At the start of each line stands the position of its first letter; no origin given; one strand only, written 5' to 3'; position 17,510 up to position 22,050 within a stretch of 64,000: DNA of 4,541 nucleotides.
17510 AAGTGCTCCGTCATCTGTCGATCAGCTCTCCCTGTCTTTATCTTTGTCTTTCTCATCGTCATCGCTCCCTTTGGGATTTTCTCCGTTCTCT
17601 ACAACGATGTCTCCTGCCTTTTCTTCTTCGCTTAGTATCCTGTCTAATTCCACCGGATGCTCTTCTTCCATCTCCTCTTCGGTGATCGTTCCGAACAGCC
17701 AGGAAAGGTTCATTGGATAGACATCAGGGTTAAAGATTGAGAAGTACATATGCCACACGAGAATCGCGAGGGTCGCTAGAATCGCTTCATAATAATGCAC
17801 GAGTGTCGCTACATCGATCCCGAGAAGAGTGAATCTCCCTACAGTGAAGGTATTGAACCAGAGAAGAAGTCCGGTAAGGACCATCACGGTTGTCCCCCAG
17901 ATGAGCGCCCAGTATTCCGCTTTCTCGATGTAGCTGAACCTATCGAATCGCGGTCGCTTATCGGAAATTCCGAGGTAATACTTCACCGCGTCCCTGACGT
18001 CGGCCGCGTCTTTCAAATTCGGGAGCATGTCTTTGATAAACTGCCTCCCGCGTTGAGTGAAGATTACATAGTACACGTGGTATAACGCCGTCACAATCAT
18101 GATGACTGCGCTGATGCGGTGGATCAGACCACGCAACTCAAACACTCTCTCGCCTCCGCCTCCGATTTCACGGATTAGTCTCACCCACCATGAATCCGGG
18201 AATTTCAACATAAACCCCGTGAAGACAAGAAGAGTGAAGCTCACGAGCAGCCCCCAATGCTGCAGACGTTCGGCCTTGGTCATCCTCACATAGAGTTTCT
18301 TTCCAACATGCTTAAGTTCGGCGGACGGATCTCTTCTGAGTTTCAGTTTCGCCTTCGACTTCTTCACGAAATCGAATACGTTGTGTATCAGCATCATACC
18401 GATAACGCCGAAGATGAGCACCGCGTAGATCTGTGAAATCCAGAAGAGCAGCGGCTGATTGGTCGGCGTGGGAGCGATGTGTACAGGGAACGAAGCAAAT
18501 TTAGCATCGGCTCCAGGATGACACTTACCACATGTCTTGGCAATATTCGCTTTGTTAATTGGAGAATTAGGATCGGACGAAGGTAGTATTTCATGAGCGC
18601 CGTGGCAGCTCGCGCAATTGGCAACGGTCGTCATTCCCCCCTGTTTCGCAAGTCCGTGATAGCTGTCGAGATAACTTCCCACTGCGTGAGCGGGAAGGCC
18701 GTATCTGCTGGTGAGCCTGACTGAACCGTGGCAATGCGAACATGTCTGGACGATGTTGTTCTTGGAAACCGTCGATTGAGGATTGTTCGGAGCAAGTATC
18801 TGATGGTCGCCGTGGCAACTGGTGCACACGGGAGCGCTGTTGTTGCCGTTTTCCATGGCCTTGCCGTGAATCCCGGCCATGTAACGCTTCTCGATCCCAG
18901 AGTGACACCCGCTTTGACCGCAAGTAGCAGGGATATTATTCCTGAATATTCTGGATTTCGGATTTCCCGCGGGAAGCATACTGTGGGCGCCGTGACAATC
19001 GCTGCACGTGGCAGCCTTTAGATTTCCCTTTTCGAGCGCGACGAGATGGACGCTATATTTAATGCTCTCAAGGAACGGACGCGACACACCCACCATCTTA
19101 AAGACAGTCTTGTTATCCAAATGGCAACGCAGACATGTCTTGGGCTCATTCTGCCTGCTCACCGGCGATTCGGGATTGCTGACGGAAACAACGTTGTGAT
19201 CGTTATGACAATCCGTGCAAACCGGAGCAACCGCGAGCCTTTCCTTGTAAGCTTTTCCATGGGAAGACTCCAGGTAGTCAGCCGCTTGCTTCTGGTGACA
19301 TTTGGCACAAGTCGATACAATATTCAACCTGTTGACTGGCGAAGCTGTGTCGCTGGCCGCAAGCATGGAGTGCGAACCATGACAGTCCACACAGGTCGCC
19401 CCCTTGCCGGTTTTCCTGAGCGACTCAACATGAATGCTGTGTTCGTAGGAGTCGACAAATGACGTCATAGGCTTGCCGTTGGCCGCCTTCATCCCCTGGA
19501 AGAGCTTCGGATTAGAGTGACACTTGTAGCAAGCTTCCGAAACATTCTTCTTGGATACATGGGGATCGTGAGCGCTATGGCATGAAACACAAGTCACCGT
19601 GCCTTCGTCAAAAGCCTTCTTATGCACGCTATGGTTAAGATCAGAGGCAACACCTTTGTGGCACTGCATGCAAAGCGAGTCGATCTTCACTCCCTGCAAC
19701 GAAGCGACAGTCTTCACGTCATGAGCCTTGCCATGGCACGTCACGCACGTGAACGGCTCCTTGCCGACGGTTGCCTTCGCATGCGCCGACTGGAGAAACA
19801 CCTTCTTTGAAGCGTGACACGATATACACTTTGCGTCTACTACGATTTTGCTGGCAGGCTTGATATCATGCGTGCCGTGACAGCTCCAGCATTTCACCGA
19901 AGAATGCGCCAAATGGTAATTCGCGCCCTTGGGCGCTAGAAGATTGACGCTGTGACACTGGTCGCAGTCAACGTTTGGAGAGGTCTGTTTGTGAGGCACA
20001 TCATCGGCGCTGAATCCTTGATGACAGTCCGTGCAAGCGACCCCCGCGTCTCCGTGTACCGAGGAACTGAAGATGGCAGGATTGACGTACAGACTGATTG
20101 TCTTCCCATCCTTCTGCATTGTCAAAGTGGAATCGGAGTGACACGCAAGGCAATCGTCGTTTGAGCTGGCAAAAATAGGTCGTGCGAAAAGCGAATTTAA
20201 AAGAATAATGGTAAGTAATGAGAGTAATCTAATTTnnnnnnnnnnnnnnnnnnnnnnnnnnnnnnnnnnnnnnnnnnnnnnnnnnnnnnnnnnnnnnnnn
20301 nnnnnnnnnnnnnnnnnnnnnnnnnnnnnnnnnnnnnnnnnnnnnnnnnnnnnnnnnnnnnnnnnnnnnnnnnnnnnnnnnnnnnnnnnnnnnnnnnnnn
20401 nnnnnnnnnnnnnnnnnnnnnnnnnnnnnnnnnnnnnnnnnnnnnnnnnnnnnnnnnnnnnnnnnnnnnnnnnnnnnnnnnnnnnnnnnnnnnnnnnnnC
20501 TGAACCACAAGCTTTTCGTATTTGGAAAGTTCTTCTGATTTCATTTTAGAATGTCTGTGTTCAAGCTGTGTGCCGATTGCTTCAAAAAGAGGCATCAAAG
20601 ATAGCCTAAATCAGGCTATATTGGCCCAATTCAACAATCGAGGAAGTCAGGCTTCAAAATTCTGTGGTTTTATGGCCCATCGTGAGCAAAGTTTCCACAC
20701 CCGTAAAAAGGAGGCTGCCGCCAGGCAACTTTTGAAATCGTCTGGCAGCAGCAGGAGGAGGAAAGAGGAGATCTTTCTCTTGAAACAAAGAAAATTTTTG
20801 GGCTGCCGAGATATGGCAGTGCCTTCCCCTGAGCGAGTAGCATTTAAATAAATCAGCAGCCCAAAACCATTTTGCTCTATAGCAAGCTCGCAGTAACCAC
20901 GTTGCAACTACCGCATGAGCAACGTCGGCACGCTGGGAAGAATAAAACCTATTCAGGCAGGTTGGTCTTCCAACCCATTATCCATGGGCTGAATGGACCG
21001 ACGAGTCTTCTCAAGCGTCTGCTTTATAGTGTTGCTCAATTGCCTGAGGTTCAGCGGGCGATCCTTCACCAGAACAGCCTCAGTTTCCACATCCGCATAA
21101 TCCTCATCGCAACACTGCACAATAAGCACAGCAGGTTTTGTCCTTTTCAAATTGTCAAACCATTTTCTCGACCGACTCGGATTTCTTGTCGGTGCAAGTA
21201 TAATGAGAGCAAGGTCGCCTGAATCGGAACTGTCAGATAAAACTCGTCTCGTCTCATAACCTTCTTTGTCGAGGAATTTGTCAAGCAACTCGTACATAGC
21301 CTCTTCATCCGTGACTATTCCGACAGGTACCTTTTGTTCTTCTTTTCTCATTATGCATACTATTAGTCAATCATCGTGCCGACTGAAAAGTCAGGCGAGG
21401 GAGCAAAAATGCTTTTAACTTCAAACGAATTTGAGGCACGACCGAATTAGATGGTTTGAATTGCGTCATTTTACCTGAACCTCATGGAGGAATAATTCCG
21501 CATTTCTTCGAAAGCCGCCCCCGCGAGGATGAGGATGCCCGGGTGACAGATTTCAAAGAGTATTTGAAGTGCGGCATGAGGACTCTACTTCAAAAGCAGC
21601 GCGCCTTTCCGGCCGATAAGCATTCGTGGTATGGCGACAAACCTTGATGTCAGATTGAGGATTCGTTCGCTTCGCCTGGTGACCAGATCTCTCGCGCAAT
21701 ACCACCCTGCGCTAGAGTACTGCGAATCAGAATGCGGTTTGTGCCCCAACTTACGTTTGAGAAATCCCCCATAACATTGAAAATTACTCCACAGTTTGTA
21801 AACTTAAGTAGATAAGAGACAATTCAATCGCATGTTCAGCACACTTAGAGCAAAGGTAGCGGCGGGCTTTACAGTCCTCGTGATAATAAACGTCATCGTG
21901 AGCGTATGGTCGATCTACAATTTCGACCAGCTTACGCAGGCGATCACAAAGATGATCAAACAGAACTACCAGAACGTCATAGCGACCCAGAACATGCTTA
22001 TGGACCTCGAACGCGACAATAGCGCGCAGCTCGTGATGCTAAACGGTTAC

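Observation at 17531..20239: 19-haem wire built from tandem paired-CXXCH modules fused to a dihaem cytochrome b: an enlarged CbcL-like architecture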

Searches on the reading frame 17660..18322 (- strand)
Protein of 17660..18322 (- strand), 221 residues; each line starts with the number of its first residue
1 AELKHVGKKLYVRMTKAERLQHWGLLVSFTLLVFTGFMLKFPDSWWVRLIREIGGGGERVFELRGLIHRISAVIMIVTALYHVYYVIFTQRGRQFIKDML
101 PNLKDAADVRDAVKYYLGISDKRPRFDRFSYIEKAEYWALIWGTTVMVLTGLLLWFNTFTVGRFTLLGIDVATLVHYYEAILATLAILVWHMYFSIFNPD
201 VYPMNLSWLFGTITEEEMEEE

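Call 19: search_solved_structures(query=window:17660-18322:-, max_evalue=1, show_alignments=3)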
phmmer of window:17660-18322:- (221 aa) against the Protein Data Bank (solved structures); distinct sequences matched with E-value up to 1: 1.
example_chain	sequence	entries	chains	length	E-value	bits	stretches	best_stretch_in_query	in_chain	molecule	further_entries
1kqf_C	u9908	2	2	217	1.3e-05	28.3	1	9-196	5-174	FORMATE DEHYDROGENASE, NITRATE-INDUCIBLE, CYTOCHROME B556(FDN) SUBUNIT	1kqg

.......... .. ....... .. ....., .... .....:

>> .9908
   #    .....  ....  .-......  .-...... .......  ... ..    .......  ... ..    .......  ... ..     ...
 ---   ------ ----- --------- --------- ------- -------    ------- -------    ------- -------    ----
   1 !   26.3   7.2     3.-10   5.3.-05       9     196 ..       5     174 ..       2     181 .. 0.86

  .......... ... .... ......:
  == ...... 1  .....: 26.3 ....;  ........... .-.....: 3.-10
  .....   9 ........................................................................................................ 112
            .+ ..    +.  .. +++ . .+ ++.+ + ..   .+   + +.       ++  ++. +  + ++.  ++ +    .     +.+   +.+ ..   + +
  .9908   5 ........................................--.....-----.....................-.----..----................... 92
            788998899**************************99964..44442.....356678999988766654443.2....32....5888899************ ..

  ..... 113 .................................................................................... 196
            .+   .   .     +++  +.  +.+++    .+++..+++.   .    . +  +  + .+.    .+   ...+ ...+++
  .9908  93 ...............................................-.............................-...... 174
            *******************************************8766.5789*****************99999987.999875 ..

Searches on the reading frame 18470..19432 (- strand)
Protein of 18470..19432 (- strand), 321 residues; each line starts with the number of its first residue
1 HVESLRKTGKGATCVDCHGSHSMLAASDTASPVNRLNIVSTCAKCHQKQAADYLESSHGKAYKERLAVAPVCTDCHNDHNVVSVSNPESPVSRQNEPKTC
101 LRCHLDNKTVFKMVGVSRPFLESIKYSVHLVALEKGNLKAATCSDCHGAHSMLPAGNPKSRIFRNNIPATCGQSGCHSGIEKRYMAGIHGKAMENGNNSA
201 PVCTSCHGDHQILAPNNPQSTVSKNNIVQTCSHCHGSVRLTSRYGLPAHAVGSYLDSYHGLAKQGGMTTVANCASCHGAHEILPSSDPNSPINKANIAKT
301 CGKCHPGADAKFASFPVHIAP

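Call 85: search_solved_structures(query=window:18470-19432:-, max_evalue=1, show_alignments=1)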
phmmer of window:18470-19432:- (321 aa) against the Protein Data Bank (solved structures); distinct sequences matched with E-value up to 1: 3.
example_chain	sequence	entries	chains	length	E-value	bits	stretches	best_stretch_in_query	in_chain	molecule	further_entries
8bcx_A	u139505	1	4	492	0.062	15.7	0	70-107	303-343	Nitrite reductase (cytochrome; ammonia-forming)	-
6f0k_A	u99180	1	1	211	0.1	15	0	52-106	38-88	Cytochrome c family protein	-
3jbn_Aa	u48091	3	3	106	0.36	13.2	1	124-186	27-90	60S ribosomal protein eL34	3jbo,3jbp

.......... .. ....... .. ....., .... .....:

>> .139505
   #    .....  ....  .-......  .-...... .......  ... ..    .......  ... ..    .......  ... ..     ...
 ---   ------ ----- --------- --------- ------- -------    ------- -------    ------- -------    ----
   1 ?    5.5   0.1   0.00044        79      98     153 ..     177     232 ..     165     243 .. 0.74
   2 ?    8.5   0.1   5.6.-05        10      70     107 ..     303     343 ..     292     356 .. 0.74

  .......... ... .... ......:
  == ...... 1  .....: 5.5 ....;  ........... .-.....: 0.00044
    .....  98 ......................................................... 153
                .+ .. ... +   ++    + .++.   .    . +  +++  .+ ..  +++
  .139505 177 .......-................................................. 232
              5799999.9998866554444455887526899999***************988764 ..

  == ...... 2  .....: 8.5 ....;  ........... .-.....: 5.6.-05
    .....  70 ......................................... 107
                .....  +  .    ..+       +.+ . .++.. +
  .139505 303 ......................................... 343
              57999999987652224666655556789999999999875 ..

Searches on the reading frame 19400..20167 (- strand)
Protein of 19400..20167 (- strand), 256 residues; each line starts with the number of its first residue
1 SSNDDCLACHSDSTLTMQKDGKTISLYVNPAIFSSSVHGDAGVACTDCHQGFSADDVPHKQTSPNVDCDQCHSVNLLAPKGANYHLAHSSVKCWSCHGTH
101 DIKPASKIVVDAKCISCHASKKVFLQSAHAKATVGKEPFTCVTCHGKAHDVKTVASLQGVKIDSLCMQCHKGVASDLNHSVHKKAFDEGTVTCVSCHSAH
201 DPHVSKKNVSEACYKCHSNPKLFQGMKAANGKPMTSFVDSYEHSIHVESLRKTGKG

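Call 84: search_solved_structures(query=window:19400-20167:-, max_evalue=1, show_alignments=1)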
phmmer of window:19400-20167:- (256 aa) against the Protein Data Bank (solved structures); distinct sequences matched with E-value up to 1: 21.
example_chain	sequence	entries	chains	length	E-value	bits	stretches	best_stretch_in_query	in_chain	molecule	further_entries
6r2q_A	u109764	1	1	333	5.6e-08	35.8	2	34-199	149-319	Cystathionine beta-synthase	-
6f0k_A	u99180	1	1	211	0.001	21.8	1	87-139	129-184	Cytochrome c family protein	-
3bng_A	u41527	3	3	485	0.0045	19.7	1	31-57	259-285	Cytochrome c-552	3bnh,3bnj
1fs7_A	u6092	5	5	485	0.0046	19.7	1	31-57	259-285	CYTOCHROME C NITRITE REDUCTASE | Cytochrome c-552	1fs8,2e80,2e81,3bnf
1fs9_A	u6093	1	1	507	0.0057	19.4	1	31-57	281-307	CYTOCHROME C NITRITE REDUCTASE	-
6v0a_A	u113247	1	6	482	0.0071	19.1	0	34-73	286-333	Nitrite reductase (cytochrome; ammonia-forming)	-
1m1p_A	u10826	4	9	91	0.023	17.4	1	141-215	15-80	Small tetraheme cytochrome c | Periplasmic tetraheme cytochrome c CctA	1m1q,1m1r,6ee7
8bcx_A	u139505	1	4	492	0.053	16.2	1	32-54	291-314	Nitrite reductase (cytochrome; ammonia-forming)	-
9pms_C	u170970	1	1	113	0.057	16.1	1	186-211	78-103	Thy-1 membrane glycoprotein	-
1oah_A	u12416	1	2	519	0.064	15.9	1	32-73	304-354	CYTOCHROME C NITRITE REDUCTASE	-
2k3v_A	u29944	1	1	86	0.069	15.8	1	141-218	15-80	Tetraheme cytochrome c-type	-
8k9e_A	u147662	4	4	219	0.086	15.5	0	139-171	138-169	Cytochrome c7-like domain-containing protein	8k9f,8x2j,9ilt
2j7a_A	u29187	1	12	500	0.093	15.4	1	35-73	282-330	CYTOCHROME C NITRITE REDUCTASE NRFA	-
2vr0_A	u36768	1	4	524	0.096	15.3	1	35-73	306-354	CYTOCHROME C NITRITE REDUCTASE, CATALYTIC SUBUNIT NFRA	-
6hr0_A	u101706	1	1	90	0.1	15.3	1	156-218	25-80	Cytochrome C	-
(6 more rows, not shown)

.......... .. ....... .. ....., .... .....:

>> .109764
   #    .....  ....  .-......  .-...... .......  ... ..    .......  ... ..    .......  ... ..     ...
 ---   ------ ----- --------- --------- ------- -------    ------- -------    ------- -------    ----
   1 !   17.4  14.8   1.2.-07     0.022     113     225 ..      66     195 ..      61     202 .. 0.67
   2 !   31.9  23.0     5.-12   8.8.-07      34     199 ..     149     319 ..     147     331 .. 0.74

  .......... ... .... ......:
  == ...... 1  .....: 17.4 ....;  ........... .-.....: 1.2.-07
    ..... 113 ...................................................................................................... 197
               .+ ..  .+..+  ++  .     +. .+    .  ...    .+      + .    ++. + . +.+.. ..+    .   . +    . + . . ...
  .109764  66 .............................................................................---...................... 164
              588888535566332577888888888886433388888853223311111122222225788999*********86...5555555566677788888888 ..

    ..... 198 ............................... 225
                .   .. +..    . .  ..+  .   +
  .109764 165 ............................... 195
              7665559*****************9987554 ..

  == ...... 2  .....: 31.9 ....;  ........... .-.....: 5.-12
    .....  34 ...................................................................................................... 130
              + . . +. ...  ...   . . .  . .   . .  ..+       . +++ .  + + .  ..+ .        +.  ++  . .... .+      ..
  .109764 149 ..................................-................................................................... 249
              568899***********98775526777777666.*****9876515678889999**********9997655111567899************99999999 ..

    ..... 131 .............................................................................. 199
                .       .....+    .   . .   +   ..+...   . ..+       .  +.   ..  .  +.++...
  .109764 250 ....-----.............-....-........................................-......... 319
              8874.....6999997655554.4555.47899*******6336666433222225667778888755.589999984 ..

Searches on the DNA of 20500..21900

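Call 60: search_rna_families(source=window, start=20500, end=21900, threshold=evalue, max_evalue=1, show_alignments=2)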
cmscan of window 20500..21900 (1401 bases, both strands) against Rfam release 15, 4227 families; matches with E-value up to 1: 1.
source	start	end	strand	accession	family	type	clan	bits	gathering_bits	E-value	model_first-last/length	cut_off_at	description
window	21049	21115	-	RF01134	sR30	Gene; snRNA; snoRNA; CD-box;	-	16.1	38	0.32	1-57/57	no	Small nucleolar RNA sR30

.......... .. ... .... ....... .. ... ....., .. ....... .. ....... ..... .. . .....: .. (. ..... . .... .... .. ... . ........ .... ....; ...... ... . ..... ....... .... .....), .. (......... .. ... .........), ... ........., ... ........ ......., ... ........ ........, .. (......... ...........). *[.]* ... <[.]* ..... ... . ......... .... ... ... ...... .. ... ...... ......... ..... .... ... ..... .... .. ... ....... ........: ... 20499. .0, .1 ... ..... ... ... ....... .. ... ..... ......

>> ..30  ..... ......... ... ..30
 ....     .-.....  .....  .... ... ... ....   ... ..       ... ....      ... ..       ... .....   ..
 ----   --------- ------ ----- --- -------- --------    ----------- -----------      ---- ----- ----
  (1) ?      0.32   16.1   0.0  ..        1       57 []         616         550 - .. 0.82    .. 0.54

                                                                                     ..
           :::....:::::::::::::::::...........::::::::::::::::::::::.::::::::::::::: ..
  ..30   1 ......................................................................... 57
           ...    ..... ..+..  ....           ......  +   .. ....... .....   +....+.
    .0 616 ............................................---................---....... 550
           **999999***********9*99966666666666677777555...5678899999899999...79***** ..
